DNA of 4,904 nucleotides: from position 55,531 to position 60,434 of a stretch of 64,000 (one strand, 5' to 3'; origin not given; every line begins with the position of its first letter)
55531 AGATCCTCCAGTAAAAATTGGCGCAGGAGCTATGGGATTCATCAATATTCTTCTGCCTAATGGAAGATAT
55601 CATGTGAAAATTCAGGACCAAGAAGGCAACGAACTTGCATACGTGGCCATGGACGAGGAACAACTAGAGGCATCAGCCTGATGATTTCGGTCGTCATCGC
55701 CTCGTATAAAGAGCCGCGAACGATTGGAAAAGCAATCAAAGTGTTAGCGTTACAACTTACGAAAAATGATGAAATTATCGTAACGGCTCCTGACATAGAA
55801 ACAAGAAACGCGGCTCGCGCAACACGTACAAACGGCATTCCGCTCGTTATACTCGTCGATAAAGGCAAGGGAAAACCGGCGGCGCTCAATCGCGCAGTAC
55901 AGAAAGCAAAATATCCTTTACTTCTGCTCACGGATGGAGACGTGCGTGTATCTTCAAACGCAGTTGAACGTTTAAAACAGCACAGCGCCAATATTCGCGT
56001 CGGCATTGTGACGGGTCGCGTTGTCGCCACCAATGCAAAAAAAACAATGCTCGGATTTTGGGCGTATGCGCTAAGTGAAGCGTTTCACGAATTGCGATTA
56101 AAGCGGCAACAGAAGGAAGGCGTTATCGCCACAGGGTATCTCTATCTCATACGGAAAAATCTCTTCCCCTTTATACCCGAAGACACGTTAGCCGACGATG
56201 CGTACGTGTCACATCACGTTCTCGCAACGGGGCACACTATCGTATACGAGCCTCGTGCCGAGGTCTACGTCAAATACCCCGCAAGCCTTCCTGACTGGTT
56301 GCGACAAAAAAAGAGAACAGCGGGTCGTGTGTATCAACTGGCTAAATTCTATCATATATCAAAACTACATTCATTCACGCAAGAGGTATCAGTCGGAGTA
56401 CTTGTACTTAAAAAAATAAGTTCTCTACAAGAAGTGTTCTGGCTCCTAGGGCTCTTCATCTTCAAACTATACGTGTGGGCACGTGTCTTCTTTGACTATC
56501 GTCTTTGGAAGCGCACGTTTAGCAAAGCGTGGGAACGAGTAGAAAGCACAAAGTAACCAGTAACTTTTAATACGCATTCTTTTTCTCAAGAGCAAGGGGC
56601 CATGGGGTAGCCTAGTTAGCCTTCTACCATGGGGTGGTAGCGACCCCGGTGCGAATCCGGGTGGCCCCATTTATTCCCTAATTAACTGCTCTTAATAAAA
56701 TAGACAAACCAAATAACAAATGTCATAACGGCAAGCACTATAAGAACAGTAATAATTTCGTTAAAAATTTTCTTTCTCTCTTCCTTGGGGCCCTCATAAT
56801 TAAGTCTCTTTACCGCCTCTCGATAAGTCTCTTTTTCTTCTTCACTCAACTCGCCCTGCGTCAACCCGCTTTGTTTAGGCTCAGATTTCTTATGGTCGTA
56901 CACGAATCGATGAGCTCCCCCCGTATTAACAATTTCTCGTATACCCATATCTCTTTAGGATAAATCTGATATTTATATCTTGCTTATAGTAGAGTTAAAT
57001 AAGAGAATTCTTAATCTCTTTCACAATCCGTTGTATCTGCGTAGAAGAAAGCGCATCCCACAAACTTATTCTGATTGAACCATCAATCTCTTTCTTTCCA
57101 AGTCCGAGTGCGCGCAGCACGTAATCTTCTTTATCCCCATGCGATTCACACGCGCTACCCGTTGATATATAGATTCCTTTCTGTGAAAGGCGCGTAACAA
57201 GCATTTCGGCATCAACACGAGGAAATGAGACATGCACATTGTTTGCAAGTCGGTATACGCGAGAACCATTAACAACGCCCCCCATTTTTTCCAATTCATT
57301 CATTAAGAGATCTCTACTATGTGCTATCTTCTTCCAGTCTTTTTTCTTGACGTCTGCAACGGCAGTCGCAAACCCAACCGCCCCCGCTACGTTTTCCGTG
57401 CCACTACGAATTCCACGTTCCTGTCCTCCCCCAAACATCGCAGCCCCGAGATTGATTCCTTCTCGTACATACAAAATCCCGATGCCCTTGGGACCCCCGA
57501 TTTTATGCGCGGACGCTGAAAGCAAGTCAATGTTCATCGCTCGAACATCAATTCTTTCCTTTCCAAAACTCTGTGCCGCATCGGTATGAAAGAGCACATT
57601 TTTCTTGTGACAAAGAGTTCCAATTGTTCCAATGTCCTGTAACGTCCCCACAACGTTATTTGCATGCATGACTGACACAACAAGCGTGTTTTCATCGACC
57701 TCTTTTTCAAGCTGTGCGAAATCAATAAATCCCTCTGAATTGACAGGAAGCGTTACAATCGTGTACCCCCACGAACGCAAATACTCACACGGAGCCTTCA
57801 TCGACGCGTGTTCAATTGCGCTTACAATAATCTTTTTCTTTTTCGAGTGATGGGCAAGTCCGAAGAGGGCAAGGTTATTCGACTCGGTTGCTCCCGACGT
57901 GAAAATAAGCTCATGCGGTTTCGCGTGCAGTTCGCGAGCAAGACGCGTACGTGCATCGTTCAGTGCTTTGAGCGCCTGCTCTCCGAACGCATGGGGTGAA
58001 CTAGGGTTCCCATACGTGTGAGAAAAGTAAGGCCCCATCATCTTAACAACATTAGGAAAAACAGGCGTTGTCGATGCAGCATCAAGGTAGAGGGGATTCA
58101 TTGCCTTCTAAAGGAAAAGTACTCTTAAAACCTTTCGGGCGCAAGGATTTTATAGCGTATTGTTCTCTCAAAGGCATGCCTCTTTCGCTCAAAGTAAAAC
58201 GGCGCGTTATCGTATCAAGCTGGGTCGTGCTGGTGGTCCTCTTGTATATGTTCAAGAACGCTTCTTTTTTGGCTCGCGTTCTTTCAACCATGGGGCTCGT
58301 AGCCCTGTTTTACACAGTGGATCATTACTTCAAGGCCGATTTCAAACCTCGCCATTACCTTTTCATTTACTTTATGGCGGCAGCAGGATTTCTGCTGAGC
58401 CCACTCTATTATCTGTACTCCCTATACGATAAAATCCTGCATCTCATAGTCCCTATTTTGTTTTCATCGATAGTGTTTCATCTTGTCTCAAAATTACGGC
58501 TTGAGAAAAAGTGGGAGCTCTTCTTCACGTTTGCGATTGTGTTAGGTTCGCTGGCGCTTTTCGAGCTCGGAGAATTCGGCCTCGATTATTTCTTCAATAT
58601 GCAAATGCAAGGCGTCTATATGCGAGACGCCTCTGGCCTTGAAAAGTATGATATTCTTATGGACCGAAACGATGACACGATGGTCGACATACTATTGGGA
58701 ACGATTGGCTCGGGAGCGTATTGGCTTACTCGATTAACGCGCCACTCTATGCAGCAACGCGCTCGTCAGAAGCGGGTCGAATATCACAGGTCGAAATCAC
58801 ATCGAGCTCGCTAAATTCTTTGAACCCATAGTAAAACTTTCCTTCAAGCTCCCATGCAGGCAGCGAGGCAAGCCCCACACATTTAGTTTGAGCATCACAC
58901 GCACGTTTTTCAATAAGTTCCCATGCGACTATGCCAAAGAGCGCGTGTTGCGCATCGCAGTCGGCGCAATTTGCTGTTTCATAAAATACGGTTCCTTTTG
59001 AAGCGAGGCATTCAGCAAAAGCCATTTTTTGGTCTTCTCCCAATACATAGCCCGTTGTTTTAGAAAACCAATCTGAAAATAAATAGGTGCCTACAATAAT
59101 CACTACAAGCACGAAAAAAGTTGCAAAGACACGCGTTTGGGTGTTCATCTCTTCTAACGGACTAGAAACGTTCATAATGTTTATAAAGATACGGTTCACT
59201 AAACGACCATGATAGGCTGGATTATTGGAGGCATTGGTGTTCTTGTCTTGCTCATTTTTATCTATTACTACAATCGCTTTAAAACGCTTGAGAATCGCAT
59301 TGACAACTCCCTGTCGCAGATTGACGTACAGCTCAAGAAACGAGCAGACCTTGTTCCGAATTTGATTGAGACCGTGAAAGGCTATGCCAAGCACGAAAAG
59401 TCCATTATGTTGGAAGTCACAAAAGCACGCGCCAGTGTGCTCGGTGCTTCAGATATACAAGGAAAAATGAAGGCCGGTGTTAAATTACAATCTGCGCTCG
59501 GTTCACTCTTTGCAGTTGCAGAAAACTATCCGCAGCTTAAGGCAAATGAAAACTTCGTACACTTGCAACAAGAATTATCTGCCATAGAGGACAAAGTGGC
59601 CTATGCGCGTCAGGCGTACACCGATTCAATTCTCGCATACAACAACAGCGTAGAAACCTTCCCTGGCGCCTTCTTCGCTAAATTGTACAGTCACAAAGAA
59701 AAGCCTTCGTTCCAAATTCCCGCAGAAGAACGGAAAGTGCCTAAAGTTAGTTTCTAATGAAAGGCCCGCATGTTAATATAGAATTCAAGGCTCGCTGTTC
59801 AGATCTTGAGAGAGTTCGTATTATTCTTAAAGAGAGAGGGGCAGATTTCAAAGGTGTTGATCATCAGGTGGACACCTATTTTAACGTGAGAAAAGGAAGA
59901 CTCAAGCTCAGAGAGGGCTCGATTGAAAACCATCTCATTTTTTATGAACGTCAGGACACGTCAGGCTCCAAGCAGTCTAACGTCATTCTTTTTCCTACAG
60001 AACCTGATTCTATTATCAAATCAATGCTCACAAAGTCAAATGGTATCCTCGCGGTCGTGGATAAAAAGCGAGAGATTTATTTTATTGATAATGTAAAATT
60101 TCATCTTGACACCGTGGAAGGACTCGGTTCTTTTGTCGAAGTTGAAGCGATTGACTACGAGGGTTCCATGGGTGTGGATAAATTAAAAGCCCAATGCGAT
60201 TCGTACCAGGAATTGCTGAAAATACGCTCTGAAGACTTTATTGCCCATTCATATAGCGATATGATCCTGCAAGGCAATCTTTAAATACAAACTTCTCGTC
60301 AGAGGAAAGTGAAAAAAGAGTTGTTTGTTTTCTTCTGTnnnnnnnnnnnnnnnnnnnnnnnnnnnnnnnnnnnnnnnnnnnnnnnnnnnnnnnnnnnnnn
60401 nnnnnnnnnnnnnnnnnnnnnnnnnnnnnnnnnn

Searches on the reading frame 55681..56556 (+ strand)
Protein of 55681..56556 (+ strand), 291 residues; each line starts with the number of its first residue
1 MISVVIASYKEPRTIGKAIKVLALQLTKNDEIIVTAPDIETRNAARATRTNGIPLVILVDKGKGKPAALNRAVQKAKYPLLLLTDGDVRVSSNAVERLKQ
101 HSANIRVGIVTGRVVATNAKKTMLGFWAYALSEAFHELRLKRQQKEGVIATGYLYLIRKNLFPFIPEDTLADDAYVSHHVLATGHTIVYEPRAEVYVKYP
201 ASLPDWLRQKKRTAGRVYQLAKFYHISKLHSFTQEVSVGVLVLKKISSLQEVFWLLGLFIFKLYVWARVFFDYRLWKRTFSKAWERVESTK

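Call 24: search_protein_families(library=pfam, proteins=[window:55681-56556:+], max_evalue=0.01)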
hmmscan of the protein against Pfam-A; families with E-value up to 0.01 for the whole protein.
window:55681-56556:+ (291 aa): 4 families
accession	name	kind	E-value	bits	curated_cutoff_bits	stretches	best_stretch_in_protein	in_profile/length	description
PF00535.33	Glycos_transf_2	-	3.7e-12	46.9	23.3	1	3-161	1-163/168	Glycosyl transferase family 2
PF13641.12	Glyco_tranf_2_3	-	2.4e-11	44.5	27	1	2-213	3-227/230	Glycosyltransferase like family 2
PF13506.12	Glyco_transf_21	-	5.8e-10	39.4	21.7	1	65-193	18-150/174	Glycosyl transferase family 21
PF13632.12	Glyco_trans_2_3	-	1.9e-07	31.5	27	1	82-263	3-180/198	Glycosyl transferase family group 2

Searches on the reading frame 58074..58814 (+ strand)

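Call 24: search_protein_families(library=pfam, proteins=[window:58074-58814:+], max_evalue=0.01)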
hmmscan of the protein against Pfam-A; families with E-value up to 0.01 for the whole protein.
window:58074-58814:+ (246 aa): 1 family
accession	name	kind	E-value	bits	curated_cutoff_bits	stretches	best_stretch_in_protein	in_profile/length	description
PF09997.14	DUF2238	-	0.002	18.4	26.4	1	111-175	52-116/140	Predicted membrane protein (DUF2238)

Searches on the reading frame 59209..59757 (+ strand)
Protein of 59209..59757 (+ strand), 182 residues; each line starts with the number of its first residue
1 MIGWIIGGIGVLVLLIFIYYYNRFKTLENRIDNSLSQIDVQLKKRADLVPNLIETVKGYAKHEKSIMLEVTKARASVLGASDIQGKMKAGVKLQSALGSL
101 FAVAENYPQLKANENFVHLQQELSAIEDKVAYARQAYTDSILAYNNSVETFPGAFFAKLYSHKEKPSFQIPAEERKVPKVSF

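Call 24: search_protein_families(library=pfam, proteins=[window:59209-59757:+], max_evalue=0.01)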
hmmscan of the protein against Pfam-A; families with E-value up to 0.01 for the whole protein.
window:59209-59757:+ (182 aa): 2 families
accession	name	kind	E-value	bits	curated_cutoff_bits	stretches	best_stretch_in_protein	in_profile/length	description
PF04011.17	LemA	-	7e-56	188.6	26.2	1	35-182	2-149/149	LemA family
PF25474.1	TPR_TmcB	-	0.00012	22.4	27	0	22-87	57-122/125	TmcB, TPR repeats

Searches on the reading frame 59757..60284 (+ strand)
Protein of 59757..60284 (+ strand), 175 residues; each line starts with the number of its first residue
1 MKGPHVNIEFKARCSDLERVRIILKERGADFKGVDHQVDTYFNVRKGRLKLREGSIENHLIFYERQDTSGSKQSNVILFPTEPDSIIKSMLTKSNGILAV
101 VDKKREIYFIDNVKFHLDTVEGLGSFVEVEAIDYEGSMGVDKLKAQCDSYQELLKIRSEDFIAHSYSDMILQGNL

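Call 24: search_protein_families(library=pfam, proteins=[window:59757-60284:+], max_evalue=0.01)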
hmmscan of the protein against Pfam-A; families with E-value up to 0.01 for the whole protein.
window:59757-60284:+ (175 aa): 1 family
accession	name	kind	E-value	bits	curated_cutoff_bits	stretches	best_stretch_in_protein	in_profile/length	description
PF01928.26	CYTH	-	5.1e-14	52.9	23.2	1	7-166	3-179/179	CYTH domain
